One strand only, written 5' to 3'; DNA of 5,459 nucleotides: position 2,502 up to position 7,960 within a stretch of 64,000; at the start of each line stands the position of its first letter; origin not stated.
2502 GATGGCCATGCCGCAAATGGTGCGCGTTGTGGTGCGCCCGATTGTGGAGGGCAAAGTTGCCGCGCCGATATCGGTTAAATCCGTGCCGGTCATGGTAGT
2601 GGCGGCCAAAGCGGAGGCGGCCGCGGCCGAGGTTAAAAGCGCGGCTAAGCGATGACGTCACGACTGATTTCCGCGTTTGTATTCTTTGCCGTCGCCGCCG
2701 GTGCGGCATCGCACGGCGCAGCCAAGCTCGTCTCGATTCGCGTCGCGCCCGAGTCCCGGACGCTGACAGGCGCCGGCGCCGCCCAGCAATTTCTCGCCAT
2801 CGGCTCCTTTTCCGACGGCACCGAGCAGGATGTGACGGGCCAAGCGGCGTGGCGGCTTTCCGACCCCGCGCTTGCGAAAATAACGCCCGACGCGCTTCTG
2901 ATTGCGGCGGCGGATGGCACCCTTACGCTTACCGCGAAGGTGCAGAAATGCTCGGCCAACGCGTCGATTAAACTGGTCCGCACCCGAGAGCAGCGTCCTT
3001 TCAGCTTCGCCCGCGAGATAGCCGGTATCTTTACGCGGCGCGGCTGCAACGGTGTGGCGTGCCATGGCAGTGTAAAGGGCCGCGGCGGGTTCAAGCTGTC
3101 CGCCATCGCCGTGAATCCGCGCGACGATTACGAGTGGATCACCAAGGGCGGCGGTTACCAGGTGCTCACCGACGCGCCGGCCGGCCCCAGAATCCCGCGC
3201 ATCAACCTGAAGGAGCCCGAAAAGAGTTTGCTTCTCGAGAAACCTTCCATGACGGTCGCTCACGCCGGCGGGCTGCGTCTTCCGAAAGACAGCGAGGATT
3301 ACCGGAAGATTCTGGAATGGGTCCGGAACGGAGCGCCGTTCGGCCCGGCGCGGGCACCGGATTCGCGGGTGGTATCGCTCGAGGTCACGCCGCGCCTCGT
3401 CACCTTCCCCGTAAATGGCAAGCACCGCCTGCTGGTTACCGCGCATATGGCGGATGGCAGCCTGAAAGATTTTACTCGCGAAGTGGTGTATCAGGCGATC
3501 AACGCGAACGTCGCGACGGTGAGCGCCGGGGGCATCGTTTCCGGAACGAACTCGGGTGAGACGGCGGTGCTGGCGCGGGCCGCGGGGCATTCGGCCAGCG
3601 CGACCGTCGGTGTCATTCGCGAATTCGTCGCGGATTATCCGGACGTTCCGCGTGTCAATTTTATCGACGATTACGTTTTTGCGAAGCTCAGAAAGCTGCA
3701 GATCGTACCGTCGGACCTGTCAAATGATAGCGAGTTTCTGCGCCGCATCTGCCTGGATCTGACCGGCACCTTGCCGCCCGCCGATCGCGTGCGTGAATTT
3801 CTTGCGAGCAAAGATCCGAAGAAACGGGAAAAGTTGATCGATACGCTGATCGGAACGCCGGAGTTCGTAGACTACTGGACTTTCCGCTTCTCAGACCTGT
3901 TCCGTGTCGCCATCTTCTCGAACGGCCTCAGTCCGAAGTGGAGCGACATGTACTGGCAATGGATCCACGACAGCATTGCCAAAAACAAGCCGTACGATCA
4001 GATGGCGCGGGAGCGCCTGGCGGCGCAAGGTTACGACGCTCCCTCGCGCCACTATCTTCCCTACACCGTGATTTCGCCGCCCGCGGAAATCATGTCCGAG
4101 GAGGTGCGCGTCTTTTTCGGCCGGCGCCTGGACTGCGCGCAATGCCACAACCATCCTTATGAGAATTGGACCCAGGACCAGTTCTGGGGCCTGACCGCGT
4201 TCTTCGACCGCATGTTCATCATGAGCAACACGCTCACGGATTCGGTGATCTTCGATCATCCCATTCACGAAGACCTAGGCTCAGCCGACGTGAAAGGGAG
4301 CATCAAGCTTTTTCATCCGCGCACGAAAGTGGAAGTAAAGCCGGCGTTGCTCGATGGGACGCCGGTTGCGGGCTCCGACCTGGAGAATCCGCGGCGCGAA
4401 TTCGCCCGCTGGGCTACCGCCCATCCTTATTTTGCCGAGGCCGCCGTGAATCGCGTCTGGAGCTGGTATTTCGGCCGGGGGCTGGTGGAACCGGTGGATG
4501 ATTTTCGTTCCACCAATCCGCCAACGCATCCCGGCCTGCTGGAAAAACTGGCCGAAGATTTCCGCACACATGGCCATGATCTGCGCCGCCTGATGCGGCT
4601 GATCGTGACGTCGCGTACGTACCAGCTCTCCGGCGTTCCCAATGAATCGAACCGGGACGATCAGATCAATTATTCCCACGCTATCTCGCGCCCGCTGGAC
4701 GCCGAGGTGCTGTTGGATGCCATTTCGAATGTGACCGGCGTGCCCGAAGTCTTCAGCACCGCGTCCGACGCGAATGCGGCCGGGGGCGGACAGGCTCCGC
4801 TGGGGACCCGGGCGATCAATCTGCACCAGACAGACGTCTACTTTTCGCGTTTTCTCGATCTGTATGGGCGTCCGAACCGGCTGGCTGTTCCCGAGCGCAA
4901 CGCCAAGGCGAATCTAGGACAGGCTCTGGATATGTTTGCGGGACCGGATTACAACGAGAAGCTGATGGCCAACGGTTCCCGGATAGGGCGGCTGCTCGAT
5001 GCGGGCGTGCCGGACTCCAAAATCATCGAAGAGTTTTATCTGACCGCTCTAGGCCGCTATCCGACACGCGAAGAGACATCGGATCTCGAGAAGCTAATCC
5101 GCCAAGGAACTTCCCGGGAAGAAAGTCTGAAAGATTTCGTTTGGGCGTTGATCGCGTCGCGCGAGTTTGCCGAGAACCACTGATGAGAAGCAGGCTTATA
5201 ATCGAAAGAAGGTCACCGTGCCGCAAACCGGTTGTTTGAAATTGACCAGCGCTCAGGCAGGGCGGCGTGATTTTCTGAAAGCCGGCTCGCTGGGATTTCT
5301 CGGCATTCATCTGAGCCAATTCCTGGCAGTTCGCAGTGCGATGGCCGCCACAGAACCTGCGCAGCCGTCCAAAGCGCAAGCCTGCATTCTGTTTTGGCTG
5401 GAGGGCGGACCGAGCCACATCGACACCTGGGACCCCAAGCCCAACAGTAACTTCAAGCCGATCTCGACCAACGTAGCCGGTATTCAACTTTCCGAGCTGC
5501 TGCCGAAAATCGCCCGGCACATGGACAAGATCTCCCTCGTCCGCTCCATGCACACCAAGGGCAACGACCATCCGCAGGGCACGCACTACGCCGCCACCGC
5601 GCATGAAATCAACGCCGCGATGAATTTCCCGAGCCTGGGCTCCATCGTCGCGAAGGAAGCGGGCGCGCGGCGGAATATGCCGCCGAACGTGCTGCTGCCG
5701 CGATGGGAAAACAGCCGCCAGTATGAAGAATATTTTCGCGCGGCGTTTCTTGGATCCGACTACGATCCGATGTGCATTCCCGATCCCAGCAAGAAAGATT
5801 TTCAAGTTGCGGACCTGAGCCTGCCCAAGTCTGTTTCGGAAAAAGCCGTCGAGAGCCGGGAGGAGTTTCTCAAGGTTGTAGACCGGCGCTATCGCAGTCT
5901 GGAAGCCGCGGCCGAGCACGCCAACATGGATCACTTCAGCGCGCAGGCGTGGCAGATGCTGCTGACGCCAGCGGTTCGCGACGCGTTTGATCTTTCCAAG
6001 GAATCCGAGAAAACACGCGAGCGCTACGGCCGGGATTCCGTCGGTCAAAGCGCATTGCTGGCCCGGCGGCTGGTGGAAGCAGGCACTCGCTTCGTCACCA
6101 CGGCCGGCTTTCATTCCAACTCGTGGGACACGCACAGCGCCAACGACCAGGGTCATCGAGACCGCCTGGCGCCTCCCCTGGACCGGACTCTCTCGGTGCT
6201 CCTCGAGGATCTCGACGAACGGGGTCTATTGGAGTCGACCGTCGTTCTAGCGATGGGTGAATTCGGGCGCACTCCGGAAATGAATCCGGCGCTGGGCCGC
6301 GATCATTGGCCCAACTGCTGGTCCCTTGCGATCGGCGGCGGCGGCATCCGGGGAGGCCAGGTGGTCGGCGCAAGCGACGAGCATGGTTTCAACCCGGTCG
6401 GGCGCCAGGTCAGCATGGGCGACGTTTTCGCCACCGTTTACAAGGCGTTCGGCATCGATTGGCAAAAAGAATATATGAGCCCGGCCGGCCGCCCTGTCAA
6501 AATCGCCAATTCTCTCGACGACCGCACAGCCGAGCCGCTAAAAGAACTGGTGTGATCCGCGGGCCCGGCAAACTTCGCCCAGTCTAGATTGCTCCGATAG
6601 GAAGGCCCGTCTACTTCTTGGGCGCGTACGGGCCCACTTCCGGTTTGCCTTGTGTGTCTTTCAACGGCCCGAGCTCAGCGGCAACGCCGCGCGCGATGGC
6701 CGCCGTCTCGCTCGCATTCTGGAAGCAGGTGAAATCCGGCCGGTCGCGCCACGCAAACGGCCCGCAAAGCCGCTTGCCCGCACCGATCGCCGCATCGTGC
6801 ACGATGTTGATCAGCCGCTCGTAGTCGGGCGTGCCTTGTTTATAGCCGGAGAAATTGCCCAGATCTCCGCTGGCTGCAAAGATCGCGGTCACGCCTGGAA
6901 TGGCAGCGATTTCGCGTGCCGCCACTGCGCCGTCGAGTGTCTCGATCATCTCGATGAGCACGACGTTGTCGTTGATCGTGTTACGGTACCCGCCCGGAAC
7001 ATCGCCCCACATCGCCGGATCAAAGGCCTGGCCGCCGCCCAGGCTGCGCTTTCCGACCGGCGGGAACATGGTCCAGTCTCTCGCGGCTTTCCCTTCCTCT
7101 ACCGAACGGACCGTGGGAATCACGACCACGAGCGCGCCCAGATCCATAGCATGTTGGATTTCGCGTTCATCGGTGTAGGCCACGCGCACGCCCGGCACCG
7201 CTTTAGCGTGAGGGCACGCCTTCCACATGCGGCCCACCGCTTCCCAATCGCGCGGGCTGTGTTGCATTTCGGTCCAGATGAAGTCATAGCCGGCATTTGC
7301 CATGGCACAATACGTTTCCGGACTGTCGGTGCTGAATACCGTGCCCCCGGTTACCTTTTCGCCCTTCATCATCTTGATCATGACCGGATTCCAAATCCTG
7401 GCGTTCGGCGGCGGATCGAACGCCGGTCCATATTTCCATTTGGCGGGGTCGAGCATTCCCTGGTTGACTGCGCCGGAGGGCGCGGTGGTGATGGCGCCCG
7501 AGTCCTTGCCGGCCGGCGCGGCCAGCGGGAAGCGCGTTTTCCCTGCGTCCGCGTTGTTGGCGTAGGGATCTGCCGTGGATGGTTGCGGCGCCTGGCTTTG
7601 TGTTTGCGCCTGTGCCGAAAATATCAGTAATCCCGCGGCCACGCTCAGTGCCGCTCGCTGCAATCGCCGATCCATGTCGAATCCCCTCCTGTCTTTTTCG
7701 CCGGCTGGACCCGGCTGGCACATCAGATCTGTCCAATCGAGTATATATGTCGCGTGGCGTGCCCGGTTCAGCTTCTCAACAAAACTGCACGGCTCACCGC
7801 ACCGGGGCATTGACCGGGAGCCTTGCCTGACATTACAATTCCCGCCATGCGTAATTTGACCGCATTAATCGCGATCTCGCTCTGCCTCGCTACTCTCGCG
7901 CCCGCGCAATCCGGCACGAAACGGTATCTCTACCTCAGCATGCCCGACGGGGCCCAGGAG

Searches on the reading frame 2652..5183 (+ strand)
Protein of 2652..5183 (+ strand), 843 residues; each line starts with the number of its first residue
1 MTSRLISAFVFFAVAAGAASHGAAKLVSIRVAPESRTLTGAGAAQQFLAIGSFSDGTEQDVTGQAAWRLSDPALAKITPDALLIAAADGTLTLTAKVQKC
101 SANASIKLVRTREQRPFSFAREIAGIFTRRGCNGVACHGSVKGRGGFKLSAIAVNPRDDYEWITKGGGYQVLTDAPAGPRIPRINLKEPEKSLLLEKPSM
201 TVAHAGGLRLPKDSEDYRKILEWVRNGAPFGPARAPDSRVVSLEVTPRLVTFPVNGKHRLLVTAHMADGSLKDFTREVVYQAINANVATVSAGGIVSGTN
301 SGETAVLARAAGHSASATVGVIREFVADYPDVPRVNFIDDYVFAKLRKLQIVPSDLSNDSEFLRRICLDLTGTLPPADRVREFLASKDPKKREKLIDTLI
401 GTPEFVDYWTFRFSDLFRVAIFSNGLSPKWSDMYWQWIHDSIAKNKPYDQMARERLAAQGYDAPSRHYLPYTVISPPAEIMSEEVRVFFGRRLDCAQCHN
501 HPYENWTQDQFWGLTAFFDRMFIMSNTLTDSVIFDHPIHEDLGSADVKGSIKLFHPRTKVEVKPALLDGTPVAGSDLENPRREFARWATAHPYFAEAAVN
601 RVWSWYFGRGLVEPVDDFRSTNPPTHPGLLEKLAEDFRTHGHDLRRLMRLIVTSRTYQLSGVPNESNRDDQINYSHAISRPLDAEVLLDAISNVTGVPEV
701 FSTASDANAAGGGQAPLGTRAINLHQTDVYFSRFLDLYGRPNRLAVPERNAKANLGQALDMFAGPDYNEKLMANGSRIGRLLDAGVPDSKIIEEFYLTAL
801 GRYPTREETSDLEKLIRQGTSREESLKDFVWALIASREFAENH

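Call 52: search_protein_families(library=pfam, proteins=[window:2652-5183:+], max_evalue=0.00001)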
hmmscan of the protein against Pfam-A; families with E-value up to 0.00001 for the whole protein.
window:2652-5183:+ (843 aa): 3 families
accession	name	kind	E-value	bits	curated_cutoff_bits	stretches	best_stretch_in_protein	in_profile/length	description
PF07587.16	PSD1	-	6.7e-41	140.7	28.5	1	581-815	2-243/244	Protein of unknown function (DUF1553)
PF07583.16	PSCyt2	-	3.8e-40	138.5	29.8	1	338-520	2-206/209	Protein of unknown function (DUF1549)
PF02368.24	Big_2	-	1.5e-06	28.5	22.8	0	28-103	4-74/79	Bacterial Ig-like domain (group 2)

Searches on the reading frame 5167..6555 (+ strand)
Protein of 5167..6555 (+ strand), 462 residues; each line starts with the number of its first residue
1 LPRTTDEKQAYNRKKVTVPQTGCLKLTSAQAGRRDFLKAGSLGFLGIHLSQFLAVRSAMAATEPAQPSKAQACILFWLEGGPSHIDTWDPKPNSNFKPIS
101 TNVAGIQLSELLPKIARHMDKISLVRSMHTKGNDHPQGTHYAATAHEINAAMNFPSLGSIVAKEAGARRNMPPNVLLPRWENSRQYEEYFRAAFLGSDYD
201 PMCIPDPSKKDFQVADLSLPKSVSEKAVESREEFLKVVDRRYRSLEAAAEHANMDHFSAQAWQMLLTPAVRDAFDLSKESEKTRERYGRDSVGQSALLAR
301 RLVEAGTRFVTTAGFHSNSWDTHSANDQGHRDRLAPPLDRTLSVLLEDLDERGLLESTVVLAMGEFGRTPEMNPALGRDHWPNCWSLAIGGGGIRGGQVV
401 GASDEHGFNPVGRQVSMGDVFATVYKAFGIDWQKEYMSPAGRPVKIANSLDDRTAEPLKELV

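Call 52: search_protein_families(library=pfam, proteins=[window:5167-6555:+], max_evalue=0.00001)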
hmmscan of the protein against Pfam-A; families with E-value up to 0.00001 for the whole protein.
window:5167-6555:+ (462 aa): 1 family
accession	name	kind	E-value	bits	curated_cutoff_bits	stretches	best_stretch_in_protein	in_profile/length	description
PF07394.17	DUF1501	-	1.3e-100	337.8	27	1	70-451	1-382/390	Protein of unknown function (DUF1501)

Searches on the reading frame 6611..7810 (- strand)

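Call 52: search_protein_families(library=pfam, proteins=[window:6611-7810:-], max_evalue=0.00001)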
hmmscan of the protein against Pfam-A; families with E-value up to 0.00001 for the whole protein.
window:6611-7810:- (399 aa): 1 family
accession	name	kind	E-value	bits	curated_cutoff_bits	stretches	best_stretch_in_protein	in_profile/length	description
PF03328.21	HpcH_HpaI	-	1.2e-13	51.4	25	1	164-324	11-161/221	HpcH/HpaI aldolase/citrate lyase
